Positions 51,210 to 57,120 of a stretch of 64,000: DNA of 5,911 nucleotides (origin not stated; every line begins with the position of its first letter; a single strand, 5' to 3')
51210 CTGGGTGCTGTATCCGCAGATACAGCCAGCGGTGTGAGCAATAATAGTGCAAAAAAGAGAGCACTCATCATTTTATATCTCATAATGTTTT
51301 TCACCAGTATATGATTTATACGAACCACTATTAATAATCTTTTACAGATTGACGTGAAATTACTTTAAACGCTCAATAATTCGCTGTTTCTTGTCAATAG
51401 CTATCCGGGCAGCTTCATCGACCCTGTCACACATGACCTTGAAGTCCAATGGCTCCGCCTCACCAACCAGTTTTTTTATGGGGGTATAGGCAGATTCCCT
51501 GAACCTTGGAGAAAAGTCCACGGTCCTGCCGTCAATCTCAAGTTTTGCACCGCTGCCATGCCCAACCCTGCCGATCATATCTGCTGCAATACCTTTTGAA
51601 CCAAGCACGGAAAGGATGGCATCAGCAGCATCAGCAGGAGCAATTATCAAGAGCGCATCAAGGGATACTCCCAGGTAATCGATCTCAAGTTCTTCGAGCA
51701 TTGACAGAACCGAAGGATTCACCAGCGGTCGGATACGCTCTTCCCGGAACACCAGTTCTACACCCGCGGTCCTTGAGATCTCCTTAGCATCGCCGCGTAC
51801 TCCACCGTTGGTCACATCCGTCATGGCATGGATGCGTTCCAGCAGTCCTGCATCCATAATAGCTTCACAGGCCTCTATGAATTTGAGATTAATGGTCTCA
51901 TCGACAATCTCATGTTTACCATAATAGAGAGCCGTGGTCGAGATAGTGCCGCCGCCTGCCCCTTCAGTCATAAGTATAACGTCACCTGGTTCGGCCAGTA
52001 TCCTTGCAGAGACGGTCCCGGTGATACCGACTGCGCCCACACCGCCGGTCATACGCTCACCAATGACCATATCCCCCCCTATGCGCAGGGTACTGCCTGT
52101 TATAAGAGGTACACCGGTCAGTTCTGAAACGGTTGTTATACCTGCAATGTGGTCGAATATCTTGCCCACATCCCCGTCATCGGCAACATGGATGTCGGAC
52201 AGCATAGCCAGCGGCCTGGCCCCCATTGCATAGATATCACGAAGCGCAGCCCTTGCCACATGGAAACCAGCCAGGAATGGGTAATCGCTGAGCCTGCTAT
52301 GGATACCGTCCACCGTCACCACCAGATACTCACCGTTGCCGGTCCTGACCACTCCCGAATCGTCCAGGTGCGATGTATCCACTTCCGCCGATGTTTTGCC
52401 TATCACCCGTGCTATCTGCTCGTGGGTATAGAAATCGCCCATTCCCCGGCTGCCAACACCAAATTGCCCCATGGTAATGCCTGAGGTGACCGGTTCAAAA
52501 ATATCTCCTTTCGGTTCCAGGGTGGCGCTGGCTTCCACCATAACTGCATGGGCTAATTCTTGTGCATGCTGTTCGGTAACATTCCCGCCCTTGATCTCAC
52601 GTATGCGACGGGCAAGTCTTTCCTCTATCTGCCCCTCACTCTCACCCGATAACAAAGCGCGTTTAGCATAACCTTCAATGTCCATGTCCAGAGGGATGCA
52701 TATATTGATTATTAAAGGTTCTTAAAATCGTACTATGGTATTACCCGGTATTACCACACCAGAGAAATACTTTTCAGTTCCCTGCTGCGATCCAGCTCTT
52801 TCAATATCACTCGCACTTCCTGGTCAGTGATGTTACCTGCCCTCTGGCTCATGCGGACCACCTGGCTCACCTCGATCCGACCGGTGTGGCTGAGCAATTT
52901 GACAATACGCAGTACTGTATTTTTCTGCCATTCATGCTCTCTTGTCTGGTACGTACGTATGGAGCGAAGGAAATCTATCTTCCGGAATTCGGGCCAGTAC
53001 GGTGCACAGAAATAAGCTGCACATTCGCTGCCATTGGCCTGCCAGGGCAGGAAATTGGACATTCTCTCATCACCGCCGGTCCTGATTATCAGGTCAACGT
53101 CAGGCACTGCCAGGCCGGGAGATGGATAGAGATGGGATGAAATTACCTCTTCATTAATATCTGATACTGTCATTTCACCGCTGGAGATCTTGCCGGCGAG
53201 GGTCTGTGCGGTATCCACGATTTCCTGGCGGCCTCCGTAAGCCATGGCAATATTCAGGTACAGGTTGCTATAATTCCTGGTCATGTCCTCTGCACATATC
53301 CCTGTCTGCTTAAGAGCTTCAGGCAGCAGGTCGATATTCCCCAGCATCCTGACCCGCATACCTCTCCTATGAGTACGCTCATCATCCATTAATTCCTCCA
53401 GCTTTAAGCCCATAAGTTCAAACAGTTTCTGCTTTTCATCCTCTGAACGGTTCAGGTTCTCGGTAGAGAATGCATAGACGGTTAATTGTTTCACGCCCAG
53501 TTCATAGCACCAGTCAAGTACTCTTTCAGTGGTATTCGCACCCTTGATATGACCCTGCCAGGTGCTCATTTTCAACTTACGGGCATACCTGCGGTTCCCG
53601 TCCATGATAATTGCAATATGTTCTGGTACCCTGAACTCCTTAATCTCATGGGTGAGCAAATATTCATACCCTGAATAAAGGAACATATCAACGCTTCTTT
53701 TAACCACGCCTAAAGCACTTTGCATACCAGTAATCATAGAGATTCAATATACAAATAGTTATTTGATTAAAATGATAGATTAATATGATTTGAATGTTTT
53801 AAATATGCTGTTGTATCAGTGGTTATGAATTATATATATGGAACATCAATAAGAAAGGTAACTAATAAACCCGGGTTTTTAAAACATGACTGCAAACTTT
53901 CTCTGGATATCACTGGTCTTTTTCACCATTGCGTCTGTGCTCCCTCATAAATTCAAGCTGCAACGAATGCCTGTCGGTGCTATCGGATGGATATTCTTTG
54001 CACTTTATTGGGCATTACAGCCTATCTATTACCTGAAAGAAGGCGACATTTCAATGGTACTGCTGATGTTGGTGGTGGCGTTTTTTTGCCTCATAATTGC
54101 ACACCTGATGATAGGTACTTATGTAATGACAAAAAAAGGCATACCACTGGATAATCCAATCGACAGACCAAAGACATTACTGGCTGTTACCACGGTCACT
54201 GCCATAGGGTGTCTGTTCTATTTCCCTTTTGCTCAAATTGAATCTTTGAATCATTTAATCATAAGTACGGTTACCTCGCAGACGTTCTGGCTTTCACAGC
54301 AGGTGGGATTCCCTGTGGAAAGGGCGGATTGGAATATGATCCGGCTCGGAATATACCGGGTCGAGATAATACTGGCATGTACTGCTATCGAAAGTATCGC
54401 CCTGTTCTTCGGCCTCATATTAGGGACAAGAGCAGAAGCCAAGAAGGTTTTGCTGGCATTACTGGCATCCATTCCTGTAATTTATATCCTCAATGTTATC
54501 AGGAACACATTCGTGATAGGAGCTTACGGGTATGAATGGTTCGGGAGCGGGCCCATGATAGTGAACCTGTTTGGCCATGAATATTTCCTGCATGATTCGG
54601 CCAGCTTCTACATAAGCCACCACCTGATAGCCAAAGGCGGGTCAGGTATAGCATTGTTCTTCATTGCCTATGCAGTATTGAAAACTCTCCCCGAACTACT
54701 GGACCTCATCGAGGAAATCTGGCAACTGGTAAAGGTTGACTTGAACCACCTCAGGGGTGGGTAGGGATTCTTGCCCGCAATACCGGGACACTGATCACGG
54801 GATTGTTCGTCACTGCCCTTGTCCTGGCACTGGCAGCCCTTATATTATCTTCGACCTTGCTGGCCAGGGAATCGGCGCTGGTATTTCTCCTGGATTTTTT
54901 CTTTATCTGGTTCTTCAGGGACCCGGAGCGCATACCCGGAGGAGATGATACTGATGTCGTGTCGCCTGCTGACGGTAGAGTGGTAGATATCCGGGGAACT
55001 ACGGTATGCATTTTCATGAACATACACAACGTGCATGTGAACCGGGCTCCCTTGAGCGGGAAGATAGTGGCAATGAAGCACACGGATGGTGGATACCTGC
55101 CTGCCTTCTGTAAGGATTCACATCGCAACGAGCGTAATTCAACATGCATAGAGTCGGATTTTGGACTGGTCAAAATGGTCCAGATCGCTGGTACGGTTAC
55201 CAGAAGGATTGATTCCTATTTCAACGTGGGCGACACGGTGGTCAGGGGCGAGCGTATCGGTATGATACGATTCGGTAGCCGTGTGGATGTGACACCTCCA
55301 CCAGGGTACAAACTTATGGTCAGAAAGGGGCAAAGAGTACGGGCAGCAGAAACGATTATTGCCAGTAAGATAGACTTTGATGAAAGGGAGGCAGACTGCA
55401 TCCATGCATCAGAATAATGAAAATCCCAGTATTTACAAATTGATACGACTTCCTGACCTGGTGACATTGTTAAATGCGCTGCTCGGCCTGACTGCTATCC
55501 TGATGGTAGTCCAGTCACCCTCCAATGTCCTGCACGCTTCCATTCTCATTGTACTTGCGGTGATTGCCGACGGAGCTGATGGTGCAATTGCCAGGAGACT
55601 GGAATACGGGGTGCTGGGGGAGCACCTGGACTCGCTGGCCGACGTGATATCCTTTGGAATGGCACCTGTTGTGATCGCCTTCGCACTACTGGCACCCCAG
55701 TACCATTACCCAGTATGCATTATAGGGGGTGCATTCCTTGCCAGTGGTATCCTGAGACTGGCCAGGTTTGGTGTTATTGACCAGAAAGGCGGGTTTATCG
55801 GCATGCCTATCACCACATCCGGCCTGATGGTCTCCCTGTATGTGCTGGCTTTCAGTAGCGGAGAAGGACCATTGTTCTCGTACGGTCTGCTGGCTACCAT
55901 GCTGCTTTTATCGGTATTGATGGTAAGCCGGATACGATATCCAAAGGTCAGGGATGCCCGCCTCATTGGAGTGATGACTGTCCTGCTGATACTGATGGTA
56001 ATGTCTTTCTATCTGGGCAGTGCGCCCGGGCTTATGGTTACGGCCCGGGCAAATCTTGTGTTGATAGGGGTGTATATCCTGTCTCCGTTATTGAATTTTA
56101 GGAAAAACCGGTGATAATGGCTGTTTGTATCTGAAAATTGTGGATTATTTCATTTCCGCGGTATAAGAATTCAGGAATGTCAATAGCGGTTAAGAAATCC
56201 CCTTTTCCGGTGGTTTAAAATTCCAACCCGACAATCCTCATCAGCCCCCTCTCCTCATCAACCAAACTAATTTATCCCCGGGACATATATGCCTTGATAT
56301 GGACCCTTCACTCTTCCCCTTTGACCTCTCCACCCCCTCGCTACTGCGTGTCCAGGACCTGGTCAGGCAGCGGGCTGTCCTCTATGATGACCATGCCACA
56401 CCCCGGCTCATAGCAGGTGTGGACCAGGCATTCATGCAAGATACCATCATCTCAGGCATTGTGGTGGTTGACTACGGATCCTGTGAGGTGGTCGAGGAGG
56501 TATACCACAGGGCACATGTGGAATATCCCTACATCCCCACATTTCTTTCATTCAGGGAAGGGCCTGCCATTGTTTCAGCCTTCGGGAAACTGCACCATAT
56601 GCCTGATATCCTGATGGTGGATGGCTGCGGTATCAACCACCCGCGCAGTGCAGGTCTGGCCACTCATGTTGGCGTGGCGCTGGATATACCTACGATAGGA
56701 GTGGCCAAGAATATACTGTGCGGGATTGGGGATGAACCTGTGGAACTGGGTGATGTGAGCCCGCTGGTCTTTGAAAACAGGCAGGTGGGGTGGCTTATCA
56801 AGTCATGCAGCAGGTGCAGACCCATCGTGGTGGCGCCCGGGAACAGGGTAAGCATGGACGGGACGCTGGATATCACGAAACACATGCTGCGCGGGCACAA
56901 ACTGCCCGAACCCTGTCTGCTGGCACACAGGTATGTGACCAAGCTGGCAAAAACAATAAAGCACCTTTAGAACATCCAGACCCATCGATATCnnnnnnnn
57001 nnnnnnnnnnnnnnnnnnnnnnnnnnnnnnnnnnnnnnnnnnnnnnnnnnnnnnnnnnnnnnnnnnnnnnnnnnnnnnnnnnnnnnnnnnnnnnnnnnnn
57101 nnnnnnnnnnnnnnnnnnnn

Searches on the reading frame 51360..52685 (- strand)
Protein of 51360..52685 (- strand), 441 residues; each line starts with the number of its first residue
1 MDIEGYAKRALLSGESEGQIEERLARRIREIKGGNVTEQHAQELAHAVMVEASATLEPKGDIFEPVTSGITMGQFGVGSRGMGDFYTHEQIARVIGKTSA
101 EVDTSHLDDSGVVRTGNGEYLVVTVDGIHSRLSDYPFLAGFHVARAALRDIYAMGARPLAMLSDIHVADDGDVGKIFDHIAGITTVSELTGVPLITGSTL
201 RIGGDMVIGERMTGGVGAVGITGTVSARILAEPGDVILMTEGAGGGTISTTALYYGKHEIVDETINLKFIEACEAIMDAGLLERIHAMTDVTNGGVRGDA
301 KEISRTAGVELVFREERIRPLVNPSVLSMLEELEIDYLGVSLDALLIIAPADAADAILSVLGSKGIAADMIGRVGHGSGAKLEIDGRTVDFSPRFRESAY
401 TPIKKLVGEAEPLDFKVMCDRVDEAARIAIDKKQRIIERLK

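Call 39: search_protein_families(library=pfam, proteins=[window:51360-52685:-], max_evalue=0.00001)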
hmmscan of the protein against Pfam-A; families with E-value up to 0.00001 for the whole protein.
window:51360-52685:- (441 aa): 2 families
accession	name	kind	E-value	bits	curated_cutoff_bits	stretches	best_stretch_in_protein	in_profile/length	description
PF02769.27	AIRS_C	-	6.4e-15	56.1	23.1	1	232-383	1-154/156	AIR synthase related protein, C-terminal domain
PF00586.29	AIRS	-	1.6e-14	54.7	24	1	108-208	2-104/112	AIR synthase related protein, N-terminal domain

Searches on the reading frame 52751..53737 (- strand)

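Call 39: search_protein_families(library=pfam, proteins=[window:52751-53737:-], max_evalue=0.00001)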
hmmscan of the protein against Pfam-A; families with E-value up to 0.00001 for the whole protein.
window:52751-53737:- (328 aa): 1 family
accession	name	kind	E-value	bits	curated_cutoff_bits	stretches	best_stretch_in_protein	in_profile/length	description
PF01255.24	Prenyltransf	-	1.7e-70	237.4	27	1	44-269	1-217/219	Putative undecaprenyl diphosphate synthase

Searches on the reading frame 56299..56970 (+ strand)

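Call 37: search_protein_families(library=pfam, proteins=[window:56299-56970:+], max_evalue=0.00001)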
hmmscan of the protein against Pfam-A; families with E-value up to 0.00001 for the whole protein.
window:56299-56970:+ (223 aa): 1 family
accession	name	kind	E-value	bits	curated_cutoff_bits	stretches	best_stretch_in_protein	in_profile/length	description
PF04493.20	Endonuclease_5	-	3.9e-62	209.9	23.4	1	24-211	5-198/198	Endonuclease V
